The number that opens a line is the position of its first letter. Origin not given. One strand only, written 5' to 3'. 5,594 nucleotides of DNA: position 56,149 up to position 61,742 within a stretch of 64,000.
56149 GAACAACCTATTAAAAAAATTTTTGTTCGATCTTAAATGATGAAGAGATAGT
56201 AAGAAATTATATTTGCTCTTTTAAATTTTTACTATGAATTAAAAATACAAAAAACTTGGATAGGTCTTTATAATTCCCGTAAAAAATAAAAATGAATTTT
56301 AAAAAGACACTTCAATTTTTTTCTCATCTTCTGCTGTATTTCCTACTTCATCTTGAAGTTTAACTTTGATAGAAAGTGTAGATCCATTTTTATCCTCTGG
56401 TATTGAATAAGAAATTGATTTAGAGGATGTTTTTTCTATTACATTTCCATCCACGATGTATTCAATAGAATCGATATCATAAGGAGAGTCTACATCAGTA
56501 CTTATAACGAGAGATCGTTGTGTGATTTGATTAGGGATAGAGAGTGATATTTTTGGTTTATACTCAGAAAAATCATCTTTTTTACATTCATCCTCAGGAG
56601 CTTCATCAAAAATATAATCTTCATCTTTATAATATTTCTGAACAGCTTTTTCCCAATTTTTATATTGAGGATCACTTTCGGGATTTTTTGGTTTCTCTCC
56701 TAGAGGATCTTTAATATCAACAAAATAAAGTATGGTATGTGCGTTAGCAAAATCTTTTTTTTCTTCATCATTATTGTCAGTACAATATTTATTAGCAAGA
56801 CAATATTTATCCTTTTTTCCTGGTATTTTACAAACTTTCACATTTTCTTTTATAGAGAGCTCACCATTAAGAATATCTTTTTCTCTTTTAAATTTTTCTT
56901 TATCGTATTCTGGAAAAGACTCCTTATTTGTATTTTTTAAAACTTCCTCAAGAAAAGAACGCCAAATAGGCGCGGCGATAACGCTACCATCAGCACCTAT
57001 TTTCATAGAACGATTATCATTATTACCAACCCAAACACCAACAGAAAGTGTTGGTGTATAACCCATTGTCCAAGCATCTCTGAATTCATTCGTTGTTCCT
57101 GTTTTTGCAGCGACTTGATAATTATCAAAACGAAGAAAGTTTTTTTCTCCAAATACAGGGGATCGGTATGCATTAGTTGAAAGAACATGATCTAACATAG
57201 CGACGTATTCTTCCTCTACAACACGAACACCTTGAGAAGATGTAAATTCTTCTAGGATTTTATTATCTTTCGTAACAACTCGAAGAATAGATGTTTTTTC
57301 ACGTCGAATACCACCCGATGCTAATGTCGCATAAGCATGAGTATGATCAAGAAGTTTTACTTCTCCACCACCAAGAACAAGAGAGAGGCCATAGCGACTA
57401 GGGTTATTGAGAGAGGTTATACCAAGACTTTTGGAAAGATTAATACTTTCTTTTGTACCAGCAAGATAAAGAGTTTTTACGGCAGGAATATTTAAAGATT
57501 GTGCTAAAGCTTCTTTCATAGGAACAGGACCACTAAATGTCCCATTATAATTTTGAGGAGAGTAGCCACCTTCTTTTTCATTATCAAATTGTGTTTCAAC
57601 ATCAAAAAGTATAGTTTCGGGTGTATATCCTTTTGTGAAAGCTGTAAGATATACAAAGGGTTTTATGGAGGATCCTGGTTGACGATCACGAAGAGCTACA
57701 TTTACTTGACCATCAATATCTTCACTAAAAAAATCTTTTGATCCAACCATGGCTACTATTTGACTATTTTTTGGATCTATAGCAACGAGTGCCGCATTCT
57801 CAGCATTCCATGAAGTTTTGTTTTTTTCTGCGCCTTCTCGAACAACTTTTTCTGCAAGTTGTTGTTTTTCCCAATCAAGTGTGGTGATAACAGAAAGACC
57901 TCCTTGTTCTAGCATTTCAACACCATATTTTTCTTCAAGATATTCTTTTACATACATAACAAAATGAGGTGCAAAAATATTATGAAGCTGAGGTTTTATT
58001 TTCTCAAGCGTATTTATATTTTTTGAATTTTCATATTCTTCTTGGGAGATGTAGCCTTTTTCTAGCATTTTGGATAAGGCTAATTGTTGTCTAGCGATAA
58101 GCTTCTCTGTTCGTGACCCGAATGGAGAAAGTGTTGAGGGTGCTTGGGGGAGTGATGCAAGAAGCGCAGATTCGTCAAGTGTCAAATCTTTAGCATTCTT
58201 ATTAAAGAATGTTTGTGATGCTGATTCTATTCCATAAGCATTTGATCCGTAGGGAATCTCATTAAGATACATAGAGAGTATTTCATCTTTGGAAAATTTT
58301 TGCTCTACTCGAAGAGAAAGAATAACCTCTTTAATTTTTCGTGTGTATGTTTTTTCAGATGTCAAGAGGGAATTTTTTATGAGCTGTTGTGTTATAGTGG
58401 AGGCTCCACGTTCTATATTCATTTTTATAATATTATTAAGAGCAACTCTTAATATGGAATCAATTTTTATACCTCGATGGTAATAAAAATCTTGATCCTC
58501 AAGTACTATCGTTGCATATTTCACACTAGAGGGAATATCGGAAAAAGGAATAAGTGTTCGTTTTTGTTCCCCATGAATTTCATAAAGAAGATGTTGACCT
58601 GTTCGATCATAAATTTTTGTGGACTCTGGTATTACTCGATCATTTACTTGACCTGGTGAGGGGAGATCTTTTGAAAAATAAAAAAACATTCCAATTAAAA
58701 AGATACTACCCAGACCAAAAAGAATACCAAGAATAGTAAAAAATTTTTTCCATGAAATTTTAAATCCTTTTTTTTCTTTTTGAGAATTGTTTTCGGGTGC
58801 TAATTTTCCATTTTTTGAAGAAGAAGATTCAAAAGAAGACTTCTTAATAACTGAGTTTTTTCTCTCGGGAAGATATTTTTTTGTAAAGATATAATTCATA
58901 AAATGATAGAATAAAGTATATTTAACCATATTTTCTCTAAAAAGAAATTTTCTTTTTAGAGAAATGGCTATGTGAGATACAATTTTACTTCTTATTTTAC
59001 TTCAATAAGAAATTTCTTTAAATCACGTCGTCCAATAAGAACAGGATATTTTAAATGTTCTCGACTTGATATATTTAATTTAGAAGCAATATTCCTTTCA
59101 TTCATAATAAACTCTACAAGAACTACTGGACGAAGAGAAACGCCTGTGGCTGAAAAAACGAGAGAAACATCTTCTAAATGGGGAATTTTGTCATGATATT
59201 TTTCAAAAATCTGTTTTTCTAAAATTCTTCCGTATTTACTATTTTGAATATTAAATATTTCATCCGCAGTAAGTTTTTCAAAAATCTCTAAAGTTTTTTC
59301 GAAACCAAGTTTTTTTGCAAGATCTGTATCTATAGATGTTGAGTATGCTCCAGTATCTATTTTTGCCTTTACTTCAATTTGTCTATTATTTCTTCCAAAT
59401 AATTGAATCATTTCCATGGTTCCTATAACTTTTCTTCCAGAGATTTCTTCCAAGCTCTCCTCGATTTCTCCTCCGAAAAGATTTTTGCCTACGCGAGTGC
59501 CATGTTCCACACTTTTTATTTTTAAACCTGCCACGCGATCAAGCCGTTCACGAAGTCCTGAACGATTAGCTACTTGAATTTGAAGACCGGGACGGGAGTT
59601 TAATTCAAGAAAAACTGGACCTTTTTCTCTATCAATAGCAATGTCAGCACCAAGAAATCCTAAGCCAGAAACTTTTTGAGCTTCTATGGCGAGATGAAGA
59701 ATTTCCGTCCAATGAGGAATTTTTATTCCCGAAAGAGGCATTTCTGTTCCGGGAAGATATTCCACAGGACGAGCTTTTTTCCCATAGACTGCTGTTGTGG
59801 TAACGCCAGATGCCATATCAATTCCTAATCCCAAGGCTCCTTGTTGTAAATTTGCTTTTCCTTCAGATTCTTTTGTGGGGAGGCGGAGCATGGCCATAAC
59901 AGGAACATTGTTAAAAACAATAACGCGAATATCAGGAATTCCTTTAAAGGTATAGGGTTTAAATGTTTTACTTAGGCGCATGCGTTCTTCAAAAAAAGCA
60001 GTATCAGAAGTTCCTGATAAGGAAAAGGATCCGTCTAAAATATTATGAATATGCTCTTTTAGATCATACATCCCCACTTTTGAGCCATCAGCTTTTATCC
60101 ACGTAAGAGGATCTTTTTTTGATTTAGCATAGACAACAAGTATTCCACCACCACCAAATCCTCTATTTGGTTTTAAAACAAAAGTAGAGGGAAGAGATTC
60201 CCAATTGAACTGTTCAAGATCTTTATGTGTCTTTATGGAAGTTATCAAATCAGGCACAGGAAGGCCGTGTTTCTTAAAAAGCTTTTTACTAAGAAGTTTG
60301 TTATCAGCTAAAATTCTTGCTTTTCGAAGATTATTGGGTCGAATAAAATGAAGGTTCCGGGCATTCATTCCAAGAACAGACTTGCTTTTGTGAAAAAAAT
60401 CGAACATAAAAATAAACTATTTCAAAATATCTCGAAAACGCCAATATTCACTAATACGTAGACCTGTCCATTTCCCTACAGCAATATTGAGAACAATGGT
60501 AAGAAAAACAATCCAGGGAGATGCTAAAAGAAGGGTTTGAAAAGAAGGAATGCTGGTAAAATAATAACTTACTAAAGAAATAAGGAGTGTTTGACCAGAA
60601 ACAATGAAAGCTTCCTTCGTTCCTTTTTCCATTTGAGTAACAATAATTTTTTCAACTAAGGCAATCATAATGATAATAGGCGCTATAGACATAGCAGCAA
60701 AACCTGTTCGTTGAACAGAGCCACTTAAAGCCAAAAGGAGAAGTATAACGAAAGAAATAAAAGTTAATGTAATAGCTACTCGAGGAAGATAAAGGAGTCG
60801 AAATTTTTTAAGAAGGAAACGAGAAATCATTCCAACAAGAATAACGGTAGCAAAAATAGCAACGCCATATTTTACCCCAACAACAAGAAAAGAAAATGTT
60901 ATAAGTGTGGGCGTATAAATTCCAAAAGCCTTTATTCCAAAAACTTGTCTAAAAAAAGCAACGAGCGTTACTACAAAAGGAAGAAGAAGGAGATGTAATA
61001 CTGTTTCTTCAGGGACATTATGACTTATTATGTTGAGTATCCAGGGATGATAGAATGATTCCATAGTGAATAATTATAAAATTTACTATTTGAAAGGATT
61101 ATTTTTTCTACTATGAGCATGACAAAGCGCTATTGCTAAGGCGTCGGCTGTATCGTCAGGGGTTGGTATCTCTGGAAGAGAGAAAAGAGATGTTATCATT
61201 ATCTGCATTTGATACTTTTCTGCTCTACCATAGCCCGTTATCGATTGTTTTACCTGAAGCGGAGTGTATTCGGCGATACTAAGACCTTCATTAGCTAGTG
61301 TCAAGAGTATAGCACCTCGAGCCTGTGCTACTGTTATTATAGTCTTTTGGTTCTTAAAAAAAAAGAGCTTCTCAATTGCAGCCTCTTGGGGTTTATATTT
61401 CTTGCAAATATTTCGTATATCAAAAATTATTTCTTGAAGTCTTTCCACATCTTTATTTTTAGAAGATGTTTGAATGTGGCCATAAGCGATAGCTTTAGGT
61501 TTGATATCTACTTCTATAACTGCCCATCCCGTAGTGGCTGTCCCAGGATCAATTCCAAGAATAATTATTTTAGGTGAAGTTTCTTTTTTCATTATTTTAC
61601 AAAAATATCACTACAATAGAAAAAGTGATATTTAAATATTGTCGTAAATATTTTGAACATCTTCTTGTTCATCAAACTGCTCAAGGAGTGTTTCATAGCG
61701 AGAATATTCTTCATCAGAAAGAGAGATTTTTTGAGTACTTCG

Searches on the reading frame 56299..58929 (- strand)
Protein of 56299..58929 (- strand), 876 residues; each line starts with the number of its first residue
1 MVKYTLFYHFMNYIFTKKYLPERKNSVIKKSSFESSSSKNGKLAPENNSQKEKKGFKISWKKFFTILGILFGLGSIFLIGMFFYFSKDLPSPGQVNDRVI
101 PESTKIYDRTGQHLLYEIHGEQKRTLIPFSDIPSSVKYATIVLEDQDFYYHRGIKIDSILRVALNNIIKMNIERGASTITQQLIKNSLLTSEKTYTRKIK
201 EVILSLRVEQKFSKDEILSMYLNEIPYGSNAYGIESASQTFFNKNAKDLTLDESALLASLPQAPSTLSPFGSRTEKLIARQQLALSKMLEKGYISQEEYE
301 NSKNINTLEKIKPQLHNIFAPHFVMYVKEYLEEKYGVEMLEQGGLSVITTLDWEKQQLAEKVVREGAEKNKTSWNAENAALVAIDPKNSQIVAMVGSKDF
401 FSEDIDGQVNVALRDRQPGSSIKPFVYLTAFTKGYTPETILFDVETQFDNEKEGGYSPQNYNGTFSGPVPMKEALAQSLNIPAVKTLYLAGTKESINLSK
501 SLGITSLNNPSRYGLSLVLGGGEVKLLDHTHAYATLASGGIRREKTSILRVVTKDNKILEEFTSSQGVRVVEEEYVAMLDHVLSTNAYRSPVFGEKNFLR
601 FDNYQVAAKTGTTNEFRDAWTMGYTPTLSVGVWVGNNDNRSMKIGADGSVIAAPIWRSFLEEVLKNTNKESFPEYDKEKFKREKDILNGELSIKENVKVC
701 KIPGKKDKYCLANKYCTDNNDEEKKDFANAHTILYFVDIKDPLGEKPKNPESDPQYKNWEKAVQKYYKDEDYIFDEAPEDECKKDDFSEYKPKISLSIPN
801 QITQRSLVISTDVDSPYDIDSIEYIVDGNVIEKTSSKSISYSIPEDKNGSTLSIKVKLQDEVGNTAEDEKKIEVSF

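Call 30: search_protein_families(library=pfam, proteins=[window:56299-58929:-])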
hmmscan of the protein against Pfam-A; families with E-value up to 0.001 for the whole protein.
window:56299-58929:- (876 aa): 2 families
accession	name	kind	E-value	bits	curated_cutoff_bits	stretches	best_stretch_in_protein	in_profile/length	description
PF00912.28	Transgly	-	9.4e-59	198.2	27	1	114-288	4-177/178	Transglycosylase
PF00905.27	Transpeptidase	-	1.3e-19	71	22.1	1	380-660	2-298/299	Penicillin binding protein transpeptidase domain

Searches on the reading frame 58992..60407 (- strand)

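Call 30: search_protein_families(library=pfam, proteins=[window:58992-60407:-])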
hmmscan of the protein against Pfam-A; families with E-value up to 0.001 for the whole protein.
window:58992-60407:- (471 aa): 5 families
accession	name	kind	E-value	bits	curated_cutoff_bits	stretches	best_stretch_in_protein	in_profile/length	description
PF14397.11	ATPgrasp_ST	-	1.2e-68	231.8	31.4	1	17-292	2-276/278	Sugar-transfer associated ATP-grasp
PF08443.16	RimK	-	2.4e-10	40.8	21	0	236-276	131-170/188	RimK-like ATP-grasp domain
PF05618.17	Zn_protease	-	1.8e-09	38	27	1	329-470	3-127/138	Putative ATP-dependent zinc protease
PF02655.19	ATP-grasp_3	-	3.8e-07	30.8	23.2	1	34-99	1-57/160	ATP-grasp domain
PF14398.11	ATPgrasp_YheCD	-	2.3e-06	27.5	26.8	1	232-278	187-232/255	YheC/D like ATP-grasp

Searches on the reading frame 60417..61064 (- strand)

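Call 23: search_protein_families(library=pfam, proteins=[window:60417-61064:-])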
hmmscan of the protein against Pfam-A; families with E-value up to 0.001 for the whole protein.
window:60417-61064:- (215 aa): 1 family
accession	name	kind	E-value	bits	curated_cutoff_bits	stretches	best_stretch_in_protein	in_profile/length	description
PF14402.11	7TM_transglut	-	2e-28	100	25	1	21-213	54-247/248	7 transmembrane helices usually fused to an inactive transglutaminase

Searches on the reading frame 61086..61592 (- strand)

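Call 23: search_protein_families(library=pfam, proteins=[window:61086-61592:-])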
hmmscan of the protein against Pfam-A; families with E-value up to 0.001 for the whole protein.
window:61086-61592:- (168 aa): 1 family
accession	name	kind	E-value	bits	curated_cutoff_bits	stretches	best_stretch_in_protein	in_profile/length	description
PF02075.23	RuvC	-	5.4e-47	159.9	22.2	1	11-158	1-148/148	Crossover junction endodeoxyribonuclease RuvC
